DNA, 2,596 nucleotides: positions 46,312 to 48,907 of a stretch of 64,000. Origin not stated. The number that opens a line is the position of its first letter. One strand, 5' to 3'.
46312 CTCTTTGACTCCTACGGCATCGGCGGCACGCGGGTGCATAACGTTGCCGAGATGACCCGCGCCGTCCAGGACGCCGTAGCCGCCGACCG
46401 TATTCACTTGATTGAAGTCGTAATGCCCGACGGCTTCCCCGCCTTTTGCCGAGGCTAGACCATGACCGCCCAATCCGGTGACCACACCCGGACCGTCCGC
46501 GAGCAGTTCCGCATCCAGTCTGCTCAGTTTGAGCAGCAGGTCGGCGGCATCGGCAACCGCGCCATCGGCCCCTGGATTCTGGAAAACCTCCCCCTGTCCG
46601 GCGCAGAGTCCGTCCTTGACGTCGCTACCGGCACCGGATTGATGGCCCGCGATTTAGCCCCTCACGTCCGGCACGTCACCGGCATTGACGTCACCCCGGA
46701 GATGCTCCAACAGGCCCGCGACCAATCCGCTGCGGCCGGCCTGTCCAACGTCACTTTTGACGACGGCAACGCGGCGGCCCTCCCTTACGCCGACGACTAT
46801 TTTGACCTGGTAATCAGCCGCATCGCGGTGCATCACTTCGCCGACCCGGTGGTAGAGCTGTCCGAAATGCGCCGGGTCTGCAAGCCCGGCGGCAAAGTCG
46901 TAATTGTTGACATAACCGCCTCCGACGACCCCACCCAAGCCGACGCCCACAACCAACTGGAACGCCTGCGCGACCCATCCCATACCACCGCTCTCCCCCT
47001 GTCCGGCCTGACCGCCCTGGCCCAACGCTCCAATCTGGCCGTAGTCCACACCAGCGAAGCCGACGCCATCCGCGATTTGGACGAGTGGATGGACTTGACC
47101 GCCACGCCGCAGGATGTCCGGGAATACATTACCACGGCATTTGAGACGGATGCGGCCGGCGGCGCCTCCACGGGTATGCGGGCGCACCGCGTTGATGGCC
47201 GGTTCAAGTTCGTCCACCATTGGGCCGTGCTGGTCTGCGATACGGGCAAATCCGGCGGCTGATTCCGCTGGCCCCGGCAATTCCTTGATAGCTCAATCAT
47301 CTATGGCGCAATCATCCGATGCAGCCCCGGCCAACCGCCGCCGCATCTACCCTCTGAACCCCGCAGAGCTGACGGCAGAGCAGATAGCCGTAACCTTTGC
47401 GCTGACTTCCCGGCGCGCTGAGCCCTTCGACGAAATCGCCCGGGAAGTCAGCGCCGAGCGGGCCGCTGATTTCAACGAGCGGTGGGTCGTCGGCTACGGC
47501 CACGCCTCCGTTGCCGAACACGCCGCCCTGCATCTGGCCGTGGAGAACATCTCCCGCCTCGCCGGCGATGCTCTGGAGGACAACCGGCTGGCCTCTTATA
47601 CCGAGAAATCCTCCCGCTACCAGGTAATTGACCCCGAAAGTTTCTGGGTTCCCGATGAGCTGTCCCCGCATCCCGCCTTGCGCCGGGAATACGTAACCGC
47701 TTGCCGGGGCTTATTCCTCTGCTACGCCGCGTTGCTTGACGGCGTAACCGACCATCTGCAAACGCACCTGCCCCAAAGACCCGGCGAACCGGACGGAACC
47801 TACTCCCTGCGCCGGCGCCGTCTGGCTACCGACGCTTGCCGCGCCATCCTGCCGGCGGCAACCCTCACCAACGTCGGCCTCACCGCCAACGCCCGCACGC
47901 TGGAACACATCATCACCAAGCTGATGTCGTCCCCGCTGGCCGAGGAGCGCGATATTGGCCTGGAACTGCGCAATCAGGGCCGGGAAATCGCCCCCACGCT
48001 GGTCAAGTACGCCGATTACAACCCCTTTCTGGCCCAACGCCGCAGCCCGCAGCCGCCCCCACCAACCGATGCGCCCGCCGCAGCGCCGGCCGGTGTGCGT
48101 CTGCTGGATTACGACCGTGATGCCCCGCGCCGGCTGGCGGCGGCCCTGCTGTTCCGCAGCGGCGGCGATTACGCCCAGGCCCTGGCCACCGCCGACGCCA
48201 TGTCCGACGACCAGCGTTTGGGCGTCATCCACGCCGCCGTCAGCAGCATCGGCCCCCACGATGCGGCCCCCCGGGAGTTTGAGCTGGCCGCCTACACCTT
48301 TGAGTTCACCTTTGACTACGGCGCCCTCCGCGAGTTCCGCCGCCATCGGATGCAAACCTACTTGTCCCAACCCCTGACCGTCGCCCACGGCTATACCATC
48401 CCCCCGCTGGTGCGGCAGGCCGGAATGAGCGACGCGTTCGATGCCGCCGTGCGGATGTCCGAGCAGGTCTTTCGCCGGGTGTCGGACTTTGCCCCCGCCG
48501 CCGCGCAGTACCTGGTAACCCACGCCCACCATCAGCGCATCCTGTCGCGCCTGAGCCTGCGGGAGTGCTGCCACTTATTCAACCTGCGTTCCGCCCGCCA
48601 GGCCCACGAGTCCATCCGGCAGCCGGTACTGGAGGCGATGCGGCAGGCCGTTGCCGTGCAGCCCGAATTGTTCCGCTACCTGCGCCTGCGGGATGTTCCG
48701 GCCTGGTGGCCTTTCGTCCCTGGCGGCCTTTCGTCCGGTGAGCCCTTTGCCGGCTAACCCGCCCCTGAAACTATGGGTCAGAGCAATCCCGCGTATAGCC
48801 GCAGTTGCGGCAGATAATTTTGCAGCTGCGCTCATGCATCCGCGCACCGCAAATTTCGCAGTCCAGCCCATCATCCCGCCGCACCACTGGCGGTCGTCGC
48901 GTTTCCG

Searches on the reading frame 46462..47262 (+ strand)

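Call 14: search_protein_families(library=pfam, proteins=[window:46462-47262:+], max_evalue=0.00001)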
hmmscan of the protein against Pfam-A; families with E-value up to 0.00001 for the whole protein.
window:46462-47262:+ (266 aa): 7 families
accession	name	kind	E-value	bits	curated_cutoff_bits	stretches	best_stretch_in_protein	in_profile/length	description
PF08241.18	Methyltransf_11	-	3.4e-25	88.9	21.2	1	52-148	1-95/95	Methyltransferase domain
PF13649.12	Methyltransf_25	-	4.5e-25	88.6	27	1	51-144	1-97/97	Methyltransferase domain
PF13847.12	Methyltransf_31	-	1.1e-24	87.2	27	1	47-153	3-114/145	Methyltransferase domain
PF13489.12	Methyltransf_23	-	1.8e-18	67.3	27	1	33-196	7-163/164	Methyltransferase domain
PF01209.24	Ubie_methyltran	-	2.1e-18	67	20.1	1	49-159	49-162/233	ubiE/COQ5 methyltransferase family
PF08242.18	Methyltransf_12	-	1.7e-15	57.9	30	1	52-145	1-97/98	Methyltransferase domain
PF00891.24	Methyltransf_2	-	9.8e-09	35.3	22.3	1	36-161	51-177/210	O-methyltransferase domain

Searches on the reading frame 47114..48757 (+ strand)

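Call 14: search_protein_families(library=pfam, proteins=[window:47114-48757:+], max_evalue=0.00001)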
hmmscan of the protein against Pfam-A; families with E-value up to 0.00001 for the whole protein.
window:47114-48757:+ (547 aa): 1 family
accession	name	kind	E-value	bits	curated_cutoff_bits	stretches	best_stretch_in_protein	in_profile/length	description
PF02511.20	Thy1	-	3.1e-44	151.5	24.8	2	88-295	9-191/191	Thymidylate synthase complementing protein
